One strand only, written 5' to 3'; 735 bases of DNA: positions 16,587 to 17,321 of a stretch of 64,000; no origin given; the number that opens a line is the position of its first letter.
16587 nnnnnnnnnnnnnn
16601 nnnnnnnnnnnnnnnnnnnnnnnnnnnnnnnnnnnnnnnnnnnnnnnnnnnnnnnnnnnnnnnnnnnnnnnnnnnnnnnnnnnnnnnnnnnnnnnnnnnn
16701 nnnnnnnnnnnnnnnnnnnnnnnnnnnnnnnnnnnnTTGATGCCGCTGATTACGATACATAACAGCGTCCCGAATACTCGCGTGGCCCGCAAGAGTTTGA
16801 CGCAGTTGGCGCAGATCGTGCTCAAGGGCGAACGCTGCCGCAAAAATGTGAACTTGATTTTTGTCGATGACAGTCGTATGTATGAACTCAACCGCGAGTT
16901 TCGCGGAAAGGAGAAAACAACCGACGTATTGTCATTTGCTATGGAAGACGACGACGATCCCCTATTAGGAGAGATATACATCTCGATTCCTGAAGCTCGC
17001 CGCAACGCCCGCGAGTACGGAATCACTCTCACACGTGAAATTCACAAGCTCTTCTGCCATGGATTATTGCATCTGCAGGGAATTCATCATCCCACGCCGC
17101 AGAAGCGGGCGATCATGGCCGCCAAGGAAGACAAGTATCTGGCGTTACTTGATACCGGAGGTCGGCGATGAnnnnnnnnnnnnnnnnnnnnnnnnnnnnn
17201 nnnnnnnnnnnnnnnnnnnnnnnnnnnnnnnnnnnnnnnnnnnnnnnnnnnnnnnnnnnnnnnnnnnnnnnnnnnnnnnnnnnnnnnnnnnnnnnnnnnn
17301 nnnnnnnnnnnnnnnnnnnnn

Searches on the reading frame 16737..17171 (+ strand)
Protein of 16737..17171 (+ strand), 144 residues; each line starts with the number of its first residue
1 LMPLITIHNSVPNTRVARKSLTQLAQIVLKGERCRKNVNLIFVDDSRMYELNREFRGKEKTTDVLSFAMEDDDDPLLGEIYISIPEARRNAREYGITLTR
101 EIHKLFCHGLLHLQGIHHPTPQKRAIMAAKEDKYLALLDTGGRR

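Call 17: search_protein_families(library=pfam, proteins=[window:16737-17171:+], max_evalue=0.0001)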
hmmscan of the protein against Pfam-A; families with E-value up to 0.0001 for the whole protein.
window:16737-17171:+ (144 aa): 1 family
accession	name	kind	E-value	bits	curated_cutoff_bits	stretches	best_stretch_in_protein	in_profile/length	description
PF02130.23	YbeY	-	2.9e-33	114.9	25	1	19-136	9-127/129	Endoribonuclease YbeY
